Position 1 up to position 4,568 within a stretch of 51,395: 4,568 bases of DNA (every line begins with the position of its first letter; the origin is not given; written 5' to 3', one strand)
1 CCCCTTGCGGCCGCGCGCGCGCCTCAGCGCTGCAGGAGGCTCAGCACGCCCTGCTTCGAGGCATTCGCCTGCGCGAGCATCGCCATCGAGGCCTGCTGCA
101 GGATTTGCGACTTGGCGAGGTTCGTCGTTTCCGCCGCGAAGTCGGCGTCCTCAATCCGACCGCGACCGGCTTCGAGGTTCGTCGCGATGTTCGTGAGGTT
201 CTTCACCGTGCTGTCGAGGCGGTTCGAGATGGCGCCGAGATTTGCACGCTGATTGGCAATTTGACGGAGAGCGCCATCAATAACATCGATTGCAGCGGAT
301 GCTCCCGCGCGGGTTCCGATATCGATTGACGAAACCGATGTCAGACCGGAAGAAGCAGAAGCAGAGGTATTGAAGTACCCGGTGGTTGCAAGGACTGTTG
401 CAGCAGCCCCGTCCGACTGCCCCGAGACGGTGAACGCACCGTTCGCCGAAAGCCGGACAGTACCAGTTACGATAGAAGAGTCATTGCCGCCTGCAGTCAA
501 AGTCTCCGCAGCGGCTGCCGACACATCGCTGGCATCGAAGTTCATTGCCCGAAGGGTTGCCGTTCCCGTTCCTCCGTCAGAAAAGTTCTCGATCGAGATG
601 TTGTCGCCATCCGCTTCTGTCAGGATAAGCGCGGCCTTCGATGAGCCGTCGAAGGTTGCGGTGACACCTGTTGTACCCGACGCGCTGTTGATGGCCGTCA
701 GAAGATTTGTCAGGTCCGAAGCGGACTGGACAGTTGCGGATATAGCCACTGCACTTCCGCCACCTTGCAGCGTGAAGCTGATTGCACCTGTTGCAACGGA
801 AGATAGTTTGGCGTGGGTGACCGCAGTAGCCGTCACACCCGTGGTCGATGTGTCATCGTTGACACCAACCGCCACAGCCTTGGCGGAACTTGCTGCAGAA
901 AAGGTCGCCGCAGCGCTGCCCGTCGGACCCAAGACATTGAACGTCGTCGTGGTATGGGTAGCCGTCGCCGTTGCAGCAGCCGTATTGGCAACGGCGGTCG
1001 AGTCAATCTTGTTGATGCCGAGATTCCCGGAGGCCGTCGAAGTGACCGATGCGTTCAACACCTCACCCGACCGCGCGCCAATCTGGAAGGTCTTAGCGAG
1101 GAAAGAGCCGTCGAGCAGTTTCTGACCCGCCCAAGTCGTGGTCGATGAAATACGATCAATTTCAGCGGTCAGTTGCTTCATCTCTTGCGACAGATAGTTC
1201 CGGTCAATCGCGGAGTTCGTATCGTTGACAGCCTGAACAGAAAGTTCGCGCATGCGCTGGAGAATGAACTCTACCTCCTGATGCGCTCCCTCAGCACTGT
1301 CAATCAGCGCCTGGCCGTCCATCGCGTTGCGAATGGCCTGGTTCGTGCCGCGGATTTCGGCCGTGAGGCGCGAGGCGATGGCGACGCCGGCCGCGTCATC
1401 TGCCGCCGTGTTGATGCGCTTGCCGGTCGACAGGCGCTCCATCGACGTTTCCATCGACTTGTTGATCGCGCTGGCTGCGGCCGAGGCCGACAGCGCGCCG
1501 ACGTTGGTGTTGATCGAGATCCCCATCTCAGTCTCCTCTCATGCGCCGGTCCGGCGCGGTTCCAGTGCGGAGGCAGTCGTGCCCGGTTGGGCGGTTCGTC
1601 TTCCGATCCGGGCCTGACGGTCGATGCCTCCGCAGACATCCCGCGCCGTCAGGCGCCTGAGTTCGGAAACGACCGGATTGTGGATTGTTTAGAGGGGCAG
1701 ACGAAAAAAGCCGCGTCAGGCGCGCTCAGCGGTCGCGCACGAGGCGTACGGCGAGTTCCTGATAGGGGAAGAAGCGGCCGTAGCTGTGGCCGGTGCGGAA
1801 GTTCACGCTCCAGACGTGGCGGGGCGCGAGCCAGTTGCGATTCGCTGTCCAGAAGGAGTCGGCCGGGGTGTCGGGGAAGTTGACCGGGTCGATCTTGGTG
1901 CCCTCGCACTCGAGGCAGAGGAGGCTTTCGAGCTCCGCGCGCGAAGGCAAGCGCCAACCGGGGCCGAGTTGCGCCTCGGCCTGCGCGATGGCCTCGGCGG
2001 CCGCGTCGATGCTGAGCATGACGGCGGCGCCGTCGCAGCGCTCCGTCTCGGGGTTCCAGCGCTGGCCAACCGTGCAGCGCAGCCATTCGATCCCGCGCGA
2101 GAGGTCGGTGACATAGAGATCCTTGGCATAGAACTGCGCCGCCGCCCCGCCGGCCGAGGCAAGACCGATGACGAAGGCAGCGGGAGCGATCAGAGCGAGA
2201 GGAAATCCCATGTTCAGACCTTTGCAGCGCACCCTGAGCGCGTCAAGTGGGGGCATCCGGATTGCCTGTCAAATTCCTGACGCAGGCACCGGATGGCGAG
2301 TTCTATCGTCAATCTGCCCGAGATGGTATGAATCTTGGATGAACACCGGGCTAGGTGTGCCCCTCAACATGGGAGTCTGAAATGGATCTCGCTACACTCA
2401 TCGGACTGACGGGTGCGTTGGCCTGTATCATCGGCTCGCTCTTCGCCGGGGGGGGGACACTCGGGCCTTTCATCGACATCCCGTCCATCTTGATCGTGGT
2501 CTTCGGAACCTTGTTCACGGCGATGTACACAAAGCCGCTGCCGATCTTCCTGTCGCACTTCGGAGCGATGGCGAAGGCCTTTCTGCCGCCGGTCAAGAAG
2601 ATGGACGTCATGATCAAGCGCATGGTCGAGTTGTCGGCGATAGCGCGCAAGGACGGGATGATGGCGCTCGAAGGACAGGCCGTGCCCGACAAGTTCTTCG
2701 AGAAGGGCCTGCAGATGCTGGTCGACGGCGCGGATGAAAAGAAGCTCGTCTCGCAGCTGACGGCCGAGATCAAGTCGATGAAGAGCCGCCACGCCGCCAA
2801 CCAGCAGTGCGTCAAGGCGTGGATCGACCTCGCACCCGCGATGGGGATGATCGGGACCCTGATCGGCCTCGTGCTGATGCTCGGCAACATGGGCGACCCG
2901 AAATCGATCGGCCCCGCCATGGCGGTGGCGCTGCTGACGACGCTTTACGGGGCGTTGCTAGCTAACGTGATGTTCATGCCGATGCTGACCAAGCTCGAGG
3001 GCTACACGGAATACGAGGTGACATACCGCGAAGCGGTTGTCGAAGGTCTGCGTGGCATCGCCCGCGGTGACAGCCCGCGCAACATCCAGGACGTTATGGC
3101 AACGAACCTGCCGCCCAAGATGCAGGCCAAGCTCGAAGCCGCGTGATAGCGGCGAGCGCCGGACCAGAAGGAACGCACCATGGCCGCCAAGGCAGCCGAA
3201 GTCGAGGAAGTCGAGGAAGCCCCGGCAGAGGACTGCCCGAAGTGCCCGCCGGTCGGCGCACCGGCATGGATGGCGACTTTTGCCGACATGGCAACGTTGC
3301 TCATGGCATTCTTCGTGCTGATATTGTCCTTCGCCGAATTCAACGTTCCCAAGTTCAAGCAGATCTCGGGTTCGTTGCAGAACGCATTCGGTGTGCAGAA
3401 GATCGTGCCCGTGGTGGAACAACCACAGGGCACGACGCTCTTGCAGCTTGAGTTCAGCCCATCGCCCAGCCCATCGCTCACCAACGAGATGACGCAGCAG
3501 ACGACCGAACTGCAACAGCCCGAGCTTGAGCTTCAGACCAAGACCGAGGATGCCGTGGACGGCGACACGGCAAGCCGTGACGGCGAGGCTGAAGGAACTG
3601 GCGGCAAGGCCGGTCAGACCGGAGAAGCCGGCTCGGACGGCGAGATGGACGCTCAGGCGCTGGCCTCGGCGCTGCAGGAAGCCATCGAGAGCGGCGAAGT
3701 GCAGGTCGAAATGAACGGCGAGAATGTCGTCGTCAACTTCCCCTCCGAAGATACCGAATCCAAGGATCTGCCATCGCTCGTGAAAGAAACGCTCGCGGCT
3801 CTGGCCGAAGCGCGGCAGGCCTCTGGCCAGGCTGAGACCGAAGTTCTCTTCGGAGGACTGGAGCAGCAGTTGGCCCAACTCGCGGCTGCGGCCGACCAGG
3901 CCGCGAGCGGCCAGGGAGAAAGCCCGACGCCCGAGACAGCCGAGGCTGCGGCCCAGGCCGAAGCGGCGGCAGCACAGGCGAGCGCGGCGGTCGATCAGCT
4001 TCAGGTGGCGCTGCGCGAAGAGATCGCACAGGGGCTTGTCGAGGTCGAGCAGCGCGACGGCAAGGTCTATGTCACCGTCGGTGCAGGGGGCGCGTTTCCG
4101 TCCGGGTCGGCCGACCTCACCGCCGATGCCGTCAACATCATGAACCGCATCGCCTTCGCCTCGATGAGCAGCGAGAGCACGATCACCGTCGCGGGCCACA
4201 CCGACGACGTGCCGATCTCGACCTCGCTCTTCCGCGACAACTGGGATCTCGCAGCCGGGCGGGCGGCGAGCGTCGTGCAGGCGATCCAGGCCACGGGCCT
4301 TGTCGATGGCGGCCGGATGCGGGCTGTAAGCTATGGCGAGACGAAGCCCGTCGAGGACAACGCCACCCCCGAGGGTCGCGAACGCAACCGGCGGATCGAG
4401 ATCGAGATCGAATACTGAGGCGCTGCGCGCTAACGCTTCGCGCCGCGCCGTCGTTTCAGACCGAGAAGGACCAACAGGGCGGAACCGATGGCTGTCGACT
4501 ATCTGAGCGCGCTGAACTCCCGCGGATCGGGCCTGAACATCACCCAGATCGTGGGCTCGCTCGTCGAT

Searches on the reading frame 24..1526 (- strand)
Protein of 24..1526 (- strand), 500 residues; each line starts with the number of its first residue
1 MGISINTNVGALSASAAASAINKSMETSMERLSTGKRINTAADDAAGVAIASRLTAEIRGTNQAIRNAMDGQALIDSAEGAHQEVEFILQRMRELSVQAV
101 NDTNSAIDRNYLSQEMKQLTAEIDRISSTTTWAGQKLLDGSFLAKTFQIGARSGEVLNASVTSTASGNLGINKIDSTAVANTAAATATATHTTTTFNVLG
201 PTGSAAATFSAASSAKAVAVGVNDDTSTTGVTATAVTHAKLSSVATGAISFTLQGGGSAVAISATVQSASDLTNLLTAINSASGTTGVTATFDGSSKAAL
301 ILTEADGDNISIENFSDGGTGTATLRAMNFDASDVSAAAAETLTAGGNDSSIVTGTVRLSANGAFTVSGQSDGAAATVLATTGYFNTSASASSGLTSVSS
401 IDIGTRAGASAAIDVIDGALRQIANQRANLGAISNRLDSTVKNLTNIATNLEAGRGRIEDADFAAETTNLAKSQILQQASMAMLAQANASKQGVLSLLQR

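Call 7: search_protein_families(library=ncbifam, proteins=[window:24-1526:-], max_evalue=0.00001)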
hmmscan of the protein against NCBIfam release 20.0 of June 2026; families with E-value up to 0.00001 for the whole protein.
window:24-1526:- (500 aa): 26 families (the best 25 are shown)
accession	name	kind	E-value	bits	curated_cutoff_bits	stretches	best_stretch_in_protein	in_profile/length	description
NF009448.0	PRK12806.1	equivalog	4.6e-100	335.6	531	1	4-500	4-475/475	flagellin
NF006467.0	PRK08869.1-2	subfamily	1.1e-80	271.7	443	2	3-302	3-317/400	flagellin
NF006466.0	PRK08869.1-1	subfamily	5.8e-75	253.2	426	2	1-256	1-259/377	flagellin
NF006468.0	PRK08869.1-3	subfamily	6.4e-74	249.3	436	2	1-165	1-165/378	polar flagellin E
NF009444.0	PRK12802.1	equivalog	5.9e-73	245.8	332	2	1-193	1-196/282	flagellin domain-containing protein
NF005294.0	PRK06819.1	subfamily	6e-72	243.2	387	2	4-251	4-251/376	FliC/FljB family flagellin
NF006469.0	PRK08869.1-4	equivalog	2.7e-69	234.3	627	2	1-179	1-179/377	flagellin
NF038071.1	lat_flg_LafA_2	exception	5.3e-63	213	365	2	1-210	1-216/284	lateral flagellin LafA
NF005953.0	PRK08026.1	subfamily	1.7e-61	209.5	619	2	4-237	4-239/548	FliC/FljB family flagellin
NF006264.0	PRK08411.1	subfamily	1.7e-60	205.4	729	2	1-323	1-320/572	flagellin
NF010115.0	PRK13588.1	subfamily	5.2e-59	200.6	503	1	1-499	1-514/514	flagellin B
NF009446.0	PRK12804.1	subfamily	3e-58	197.7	352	2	4-190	2-198/301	flagellin Hag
NF009234.0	PRK12584.1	equivalog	1.9e-55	188.9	752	1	1-499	1-510/510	flagellin A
NF006470.0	PRK08869.1-5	equivalog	1e-52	179.7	423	2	4-271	3-283/388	flagellin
NF010116.0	PRK13589.1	subfamily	2.6e-51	175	983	2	1-387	1-384/576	flagellin A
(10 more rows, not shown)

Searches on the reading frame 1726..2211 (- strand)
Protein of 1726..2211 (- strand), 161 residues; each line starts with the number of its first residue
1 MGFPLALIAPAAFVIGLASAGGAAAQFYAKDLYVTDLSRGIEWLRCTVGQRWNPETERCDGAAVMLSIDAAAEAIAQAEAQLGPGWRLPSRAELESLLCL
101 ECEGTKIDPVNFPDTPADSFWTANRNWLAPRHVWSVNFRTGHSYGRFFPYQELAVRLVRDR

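Call 7: search_protein_families(library=ncbifam, proteins=[window:1726-2211:-], max_evalue=0.00001)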
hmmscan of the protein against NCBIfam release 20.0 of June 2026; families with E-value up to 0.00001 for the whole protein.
window:1726-2211:- (161 aa): 1 family
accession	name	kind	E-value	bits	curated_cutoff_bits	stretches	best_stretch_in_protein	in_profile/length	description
NF047850.1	Lsa25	exception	8.4e-07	29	260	0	67-139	111-185/207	surface adhesin Lsa25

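Call 77: search_protein_families(library=pfam, proteins=[window:1726-2211:-], max_evalue=0.01)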
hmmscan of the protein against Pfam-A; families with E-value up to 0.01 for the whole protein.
window:1726-2211:- (161 aa): 1 family
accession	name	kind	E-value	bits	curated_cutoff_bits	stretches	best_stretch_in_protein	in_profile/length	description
PF07603.17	Lcl_C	-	5e-20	72.4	34.9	1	34-159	3-117/117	Lcl C-terminal domain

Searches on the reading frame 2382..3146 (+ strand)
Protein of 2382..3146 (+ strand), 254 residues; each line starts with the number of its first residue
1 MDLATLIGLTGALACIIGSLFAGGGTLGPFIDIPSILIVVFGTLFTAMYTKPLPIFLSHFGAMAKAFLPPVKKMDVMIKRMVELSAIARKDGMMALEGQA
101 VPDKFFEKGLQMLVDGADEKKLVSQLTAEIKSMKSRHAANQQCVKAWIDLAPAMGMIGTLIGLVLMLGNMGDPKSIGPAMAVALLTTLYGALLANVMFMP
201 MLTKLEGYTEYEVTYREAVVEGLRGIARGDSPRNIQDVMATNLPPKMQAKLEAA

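Call 7: search_protein_families(library=ncbifam, proteins=[window:2382-3146:+], max_evalue=0.00001)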
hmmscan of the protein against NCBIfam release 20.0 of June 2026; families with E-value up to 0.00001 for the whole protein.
window:2382-3146:+ (254 aa): 7 families
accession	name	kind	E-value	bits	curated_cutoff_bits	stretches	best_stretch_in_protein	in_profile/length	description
NF006527.0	PRK08990.1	equivalog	3.3e-74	249.4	341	1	1-246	1-245/254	flagellar motor protein PomA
NF005383.1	PRK06926.1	equivalog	6.2e-59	199.2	394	1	2-242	5-249/271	flagellar motor protein MotP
NF006583.0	PRK09109.1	equivalog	6.6e-56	189.2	237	1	1-239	1-241/246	flagellar motor protein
NF005997.1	PRK08124.1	equivalog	2.2e-42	144.8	340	1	1-252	1-255/259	flagellar motor stator protein MotA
NF006284.1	PRK08456.1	equivalog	3.6e-38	131.2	380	1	1-243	1-245/252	flagellar motor stator protein MotA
NF005237.0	PRK06743.1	equivalog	7.7e-33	114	373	1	2-236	19-258/277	flagellar motor protein MotP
TIGR03818.1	MotA1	equivalog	2.1e-16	59.9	303.8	1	111-234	131-256/282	flagellar motor stator protein MotA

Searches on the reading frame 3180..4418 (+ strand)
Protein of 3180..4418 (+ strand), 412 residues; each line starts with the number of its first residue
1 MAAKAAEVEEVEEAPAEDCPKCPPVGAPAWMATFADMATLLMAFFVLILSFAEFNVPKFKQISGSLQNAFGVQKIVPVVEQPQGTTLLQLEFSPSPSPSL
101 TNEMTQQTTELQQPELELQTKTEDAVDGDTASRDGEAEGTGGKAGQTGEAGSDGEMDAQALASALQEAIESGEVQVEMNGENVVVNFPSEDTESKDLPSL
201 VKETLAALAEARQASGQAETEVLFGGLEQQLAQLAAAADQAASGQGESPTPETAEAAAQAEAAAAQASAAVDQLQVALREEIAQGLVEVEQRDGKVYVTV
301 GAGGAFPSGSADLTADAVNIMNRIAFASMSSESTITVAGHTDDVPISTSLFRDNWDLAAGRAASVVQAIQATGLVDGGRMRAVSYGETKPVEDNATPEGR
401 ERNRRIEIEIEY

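Call 7: search_protein_families(library=ncbifam, proteins=[window:3180-4418:+], max_evalue=0.00001)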
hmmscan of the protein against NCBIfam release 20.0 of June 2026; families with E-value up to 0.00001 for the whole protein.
window:3180-4418:+ (412 aa): 32 families (the best 25 are shown)
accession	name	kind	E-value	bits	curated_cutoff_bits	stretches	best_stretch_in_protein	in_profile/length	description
NF006508.0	PRK08944.1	subfamily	1e-87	294.2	259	2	17-185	4-175/304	MotB family protein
NF006541.1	PRK09038.1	equivalog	5.4e-50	170.4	283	2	240-411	79-249/253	flagellar motor protein MotD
TIGR03350.1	type_VI_ompA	equivalog_domain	1.2e-34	119.2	139.8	1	273-410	1-137/137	type VI secretion system protein TssL, long form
NF005382.1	PRK06925.1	equivalog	2.5e-32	112.9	264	2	265-410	78-223/225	flagellar motor protein MotS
NF005444.0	PRK07033.1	equivalog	3.8e-31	108.5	520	1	259-409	271-420/438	DotU family type VI secretion system protein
NF005195.1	PRK06667.1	equivalog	1.3e-29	103.7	300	2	266-410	86-235/241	flagellar motor protein MotB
NF005831.1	PRK07734.1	equivalog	1.8e-29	103.3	301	1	239-410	74-248/250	flagellar motor protein MotB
NF053611.1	YiaD_Gzip_OmpA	equivalog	1.5e-28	99.9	175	1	235-410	35-206/206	YiaD family glycine zipper/OmpA-like lipoprotein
NF005999.0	PRK08126.1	subfamily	2.9e-28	98.9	571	1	267-410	288-430/432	hypothetical protein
NF005236.0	PRK06742.1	equivalog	1.6e-25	89.9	312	1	286-410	99-223/225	flagellar motor protein MotS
NF006285.1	PRK08457.1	equivalog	8e-20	71.7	250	1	250-410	72-230/253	flagellar motor protein MotB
NF006542.0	PRK09039.1-1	equivalog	2.8e-17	62.9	388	1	332-409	545-623/627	peptidoglycan -binding protein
NF006547.1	PRK09040.1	equivalog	1.8e-16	60.1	194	1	270-408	59-198/213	hypothetical protein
NF006544.0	PRK09039.1-3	equivalog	3.6e-16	59.7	362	1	306-409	228-339/343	peptidoglycan -binding protein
NF006545.0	PRK09039.1-4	equivalog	2.7e-15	56.9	372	1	296-409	226-338/342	peptidoglycan -binding protein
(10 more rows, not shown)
